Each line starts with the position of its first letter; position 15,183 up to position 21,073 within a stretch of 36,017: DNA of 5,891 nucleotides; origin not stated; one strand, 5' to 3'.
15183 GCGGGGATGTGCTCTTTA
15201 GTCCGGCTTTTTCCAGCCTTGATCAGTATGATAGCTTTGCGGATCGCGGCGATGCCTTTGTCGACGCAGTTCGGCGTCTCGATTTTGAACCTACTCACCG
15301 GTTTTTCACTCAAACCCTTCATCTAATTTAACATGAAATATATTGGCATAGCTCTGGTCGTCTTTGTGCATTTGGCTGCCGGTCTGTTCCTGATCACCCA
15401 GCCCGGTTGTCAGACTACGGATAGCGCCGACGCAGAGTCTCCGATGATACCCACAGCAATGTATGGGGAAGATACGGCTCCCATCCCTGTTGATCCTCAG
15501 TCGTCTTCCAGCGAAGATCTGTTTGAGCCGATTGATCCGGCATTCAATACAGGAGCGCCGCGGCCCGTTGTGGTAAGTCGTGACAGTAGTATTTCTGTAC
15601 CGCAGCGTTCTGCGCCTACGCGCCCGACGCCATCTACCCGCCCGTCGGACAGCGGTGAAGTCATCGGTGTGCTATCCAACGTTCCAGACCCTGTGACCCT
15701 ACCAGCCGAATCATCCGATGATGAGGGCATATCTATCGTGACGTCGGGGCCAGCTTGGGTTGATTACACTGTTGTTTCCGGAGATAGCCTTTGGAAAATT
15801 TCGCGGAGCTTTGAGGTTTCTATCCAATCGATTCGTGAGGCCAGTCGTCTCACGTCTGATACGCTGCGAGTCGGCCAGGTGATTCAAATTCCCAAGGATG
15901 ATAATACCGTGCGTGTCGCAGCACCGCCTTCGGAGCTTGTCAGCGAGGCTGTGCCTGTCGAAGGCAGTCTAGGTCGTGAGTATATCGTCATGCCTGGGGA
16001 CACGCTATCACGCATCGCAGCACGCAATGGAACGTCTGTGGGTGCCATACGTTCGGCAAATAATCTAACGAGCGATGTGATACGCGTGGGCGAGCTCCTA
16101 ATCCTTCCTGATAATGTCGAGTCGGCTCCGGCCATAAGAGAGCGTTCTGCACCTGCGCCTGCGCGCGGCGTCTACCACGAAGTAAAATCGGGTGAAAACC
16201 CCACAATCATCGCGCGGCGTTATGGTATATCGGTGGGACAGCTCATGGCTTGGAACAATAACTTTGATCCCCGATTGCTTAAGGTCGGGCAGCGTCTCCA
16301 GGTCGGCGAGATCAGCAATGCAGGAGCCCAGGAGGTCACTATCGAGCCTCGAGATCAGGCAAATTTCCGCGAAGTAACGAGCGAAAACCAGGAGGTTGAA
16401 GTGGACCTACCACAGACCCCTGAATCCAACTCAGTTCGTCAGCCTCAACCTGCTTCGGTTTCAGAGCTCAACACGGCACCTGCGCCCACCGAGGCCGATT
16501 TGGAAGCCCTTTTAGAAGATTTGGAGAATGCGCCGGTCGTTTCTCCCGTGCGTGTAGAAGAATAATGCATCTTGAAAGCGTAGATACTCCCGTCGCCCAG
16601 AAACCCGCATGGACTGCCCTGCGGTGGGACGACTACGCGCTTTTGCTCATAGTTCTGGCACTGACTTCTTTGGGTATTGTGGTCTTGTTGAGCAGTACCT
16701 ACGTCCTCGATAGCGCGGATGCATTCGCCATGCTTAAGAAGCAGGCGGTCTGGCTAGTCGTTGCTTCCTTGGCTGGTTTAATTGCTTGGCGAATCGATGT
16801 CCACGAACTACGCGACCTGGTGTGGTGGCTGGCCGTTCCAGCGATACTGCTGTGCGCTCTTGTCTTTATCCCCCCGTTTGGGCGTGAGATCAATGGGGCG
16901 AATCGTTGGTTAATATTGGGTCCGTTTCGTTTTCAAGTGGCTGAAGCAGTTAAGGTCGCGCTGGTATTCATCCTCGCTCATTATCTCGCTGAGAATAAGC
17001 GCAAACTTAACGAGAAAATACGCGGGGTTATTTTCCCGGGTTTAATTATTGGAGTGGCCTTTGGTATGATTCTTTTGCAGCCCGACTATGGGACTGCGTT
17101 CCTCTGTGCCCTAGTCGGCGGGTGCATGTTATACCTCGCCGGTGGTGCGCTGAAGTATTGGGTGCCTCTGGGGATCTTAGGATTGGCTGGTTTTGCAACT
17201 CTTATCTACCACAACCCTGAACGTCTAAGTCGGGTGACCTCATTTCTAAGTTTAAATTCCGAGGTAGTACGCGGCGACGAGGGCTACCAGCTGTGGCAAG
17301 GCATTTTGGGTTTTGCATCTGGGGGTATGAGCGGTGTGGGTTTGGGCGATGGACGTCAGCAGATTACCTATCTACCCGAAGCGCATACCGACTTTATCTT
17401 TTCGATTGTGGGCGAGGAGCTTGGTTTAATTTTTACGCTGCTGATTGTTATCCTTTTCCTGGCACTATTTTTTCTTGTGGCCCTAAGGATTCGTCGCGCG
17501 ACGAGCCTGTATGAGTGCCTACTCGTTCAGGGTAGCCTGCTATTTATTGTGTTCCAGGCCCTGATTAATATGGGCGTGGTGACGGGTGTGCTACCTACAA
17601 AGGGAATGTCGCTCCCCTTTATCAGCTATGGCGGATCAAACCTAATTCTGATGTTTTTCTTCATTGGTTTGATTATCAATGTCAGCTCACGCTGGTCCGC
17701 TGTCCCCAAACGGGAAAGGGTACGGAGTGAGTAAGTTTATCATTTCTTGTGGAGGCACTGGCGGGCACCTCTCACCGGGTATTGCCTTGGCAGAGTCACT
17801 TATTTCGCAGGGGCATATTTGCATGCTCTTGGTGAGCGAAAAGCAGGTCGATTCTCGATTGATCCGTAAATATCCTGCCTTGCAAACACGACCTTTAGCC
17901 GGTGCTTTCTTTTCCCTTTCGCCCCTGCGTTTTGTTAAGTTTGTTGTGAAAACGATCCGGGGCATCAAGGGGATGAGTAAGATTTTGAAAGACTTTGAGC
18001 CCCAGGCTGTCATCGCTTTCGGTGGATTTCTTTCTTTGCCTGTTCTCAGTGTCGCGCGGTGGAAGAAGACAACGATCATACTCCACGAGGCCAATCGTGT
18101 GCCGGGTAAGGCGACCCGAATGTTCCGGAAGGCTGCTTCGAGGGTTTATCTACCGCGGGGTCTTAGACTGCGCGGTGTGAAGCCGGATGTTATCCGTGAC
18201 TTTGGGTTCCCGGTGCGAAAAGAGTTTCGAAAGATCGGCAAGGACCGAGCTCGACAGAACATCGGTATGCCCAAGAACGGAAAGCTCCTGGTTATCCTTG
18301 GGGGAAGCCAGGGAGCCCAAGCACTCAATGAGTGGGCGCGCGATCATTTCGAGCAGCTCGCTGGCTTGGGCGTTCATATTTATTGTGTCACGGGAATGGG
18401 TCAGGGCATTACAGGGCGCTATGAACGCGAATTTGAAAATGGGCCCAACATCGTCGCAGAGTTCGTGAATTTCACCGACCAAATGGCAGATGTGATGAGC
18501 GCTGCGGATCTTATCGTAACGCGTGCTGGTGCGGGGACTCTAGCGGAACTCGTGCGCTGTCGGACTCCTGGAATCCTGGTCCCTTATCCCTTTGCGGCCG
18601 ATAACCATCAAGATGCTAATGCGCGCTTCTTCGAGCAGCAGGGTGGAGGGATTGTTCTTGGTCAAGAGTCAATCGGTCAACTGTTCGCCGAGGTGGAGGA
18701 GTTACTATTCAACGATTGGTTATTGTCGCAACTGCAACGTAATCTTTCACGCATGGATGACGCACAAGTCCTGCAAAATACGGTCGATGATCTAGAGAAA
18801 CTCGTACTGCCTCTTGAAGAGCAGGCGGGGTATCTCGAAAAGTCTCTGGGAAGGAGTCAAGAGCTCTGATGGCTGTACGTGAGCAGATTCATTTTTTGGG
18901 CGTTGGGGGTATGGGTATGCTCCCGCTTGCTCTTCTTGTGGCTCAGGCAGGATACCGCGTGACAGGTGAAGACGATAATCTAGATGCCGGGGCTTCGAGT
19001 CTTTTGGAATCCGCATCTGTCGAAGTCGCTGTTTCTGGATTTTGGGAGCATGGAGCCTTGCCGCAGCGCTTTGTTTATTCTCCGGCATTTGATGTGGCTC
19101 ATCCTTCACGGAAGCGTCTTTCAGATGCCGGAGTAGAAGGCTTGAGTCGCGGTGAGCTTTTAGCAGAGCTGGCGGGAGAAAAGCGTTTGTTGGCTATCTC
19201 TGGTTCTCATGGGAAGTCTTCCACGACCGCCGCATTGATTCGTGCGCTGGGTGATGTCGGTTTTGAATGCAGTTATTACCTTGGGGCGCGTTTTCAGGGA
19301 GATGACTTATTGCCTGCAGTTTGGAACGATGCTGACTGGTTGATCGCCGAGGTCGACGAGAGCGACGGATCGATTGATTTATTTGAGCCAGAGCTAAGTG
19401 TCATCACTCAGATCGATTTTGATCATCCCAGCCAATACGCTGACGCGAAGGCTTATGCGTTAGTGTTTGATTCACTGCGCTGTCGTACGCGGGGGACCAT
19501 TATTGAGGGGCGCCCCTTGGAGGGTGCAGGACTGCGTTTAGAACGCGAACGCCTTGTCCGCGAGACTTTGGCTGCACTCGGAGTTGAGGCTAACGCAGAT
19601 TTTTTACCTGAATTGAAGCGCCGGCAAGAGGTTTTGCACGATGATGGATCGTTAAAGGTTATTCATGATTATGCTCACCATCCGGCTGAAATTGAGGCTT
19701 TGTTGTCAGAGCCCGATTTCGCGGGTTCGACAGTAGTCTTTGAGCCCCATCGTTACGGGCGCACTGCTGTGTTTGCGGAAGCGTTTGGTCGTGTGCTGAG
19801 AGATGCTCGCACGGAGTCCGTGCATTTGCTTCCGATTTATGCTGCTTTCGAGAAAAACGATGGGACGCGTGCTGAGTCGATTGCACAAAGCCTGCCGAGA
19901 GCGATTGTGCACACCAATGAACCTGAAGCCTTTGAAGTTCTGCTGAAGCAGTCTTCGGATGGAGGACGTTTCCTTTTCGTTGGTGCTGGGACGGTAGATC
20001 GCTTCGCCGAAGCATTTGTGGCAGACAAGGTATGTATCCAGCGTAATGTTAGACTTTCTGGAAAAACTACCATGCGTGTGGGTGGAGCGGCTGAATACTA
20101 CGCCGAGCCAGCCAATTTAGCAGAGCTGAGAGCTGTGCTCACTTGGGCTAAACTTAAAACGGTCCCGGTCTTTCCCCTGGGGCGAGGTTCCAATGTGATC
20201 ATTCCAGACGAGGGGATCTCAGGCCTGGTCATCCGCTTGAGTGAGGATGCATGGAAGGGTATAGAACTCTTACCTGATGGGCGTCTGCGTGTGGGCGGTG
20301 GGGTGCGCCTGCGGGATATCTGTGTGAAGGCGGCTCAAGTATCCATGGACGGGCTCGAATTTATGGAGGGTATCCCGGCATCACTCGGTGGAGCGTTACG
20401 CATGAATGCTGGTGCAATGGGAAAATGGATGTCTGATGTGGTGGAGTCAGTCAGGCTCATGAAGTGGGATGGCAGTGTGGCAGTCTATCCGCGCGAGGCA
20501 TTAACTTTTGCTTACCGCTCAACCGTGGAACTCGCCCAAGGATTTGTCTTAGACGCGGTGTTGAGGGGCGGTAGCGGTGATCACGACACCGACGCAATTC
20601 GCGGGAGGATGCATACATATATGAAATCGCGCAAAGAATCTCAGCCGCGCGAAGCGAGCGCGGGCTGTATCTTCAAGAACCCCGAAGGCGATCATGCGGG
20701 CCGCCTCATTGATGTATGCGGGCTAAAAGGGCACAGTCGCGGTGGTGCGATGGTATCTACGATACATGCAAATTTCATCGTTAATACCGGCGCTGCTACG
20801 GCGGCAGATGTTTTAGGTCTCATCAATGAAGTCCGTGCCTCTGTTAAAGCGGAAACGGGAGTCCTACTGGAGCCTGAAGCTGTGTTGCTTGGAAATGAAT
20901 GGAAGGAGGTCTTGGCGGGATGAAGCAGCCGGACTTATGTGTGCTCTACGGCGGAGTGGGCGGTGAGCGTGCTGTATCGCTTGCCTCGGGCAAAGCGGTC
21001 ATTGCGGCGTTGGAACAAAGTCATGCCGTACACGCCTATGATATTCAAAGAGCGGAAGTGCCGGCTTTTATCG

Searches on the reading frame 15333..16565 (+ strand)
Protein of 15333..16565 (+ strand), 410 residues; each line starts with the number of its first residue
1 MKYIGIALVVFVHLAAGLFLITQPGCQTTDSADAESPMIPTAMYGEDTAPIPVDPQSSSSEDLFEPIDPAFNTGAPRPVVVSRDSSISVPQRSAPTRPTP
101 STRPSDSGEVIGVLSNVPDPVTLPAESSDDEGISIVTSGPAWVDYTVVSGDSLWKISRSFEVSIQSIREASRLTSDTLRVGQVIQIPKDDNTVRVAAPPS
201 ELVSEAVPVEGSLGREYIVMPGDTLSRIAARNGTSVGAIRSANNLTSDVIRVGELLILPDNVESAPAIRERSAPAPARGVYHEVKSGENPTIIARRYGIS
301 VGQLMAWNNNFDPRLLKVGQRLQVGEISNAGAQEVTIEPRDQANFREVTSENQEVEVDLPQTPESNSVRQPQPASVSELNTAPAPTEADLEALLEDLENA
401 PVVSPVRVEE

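Call 64: search_protein_families(library=pfam, proteins=[window:15333-16565:+], max_evalue=0.001)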
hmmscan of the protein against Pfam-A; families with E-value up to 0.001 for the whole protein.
window:15333-16565:+ (410 aa): 3 families
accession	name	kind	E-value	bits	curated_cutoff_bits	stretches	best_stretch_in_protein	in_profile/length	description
PF01476.26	LysM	-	4.3e-44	148.7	20.9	3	145-187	1-43/43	LysM domain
PF23473.1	LysM3_LYK4_5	-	8.7e-13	48.6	29.3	2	145-177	5-37/48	LYK4/5 LysM3 domain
PF23446.1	LysM1_NFP_LYK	-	1.9e-05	25.9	36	0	152-187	17-54/60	NFP/LYK LysM1 domain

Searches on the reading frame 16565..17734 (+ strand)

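Call 64: search_protein_families(library=pfam, proteins=[window:16565-17734:+], max_evalue=0.001)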
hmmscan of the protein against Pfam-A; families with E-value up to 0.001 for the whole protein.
window:16565-17734:+ (389 aa): 1 family
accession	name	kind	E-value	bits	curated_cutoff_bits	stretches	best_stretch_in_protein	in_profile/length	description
PF01098.24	FTSW_RODA_SPOVE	-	8.3e-87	291.9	26.4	1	26-375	3-352/356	Cell cycle protein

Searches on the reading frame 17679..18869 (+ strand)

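Call 64: search_protein_families(library=pfam, proteins=[window:17679-18869:+], max_evalue=0.001)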
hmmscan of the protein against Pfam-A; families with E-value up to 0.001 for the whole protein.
window:17679-18869:+ (396 aa): 2 families
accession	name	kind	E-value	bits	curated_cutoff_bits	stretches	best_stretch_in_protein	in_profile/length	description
PF04101.22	Glyco_tran_28_C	-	1.1e-33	117.1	22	1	204-350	2-148/166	Glycosyltransferase family 28 C-terminal domain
PF03033.26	Glyco_transf_28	-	1.3e-25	90.5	26.2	1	20-157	1-138/139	Glycosyltransferase family 28 N-terminal domain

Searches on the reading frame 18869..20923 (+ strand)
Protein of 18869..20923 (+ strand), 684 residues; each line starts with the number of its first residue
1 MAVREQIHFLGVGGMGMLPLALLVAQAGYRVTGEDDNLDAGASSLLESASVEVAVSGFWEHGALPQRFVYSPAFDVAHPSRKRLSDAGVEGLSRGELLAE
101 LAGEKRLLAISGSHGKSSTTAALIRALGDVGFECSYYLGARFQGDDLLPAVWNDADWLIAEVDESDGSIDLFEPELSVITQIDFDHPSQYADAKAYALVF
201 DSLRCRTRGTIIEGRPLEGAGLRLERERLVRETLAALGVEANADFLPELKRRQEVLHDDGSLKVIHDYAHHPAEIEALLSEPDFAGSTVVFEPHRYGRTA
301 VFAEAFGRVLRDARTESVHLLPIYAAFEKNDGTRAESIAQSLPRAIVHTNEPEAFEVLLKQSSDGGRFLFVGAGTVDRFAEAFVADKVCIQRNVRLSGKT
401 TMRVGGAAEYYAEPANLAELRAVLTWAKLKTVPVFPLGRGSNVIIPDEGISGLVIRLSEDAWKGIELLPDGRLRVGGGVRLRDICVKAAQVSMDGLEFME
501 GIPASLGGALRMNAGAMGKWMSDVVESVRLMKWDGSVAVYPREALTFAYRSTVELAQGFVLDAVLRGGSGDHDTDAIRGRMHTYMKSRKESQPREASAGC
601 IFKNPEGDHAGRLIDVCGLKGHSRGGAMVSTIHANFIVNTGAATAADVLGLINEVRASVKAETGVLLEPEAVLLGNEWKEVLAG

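Call 64: search_protein_families(library=pfam, proteins=[window:18869-20923:+], max_evalue=0.001)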
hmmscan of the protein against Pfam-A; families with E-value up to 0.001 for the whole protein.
window:18869-20923:+ (684 aa): 4 families
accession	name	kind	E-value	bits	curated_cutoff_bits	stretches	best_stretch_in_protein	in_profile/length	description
PF02873.21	MurB_C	-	6.1e-33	113.4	27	1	577-673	2-98/99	UDP-N-acetylenolpyruvoylglucosamine reductase, C-terminal domain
PF01565.28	FAD_binding_4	-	6.8e-20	71.6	26.4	1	409-537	2-135/139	FAD binding domain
PF01225.30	Mur_ligase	-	5.8e-10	39.9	21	1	7-105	2-94/95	Mur ligase family, catalytic domain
PF02875.26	Mur_ligase_C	-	9.6e-08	33.4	28.4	1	251-374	1-127/127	Mur ligase, glutamate ligase domain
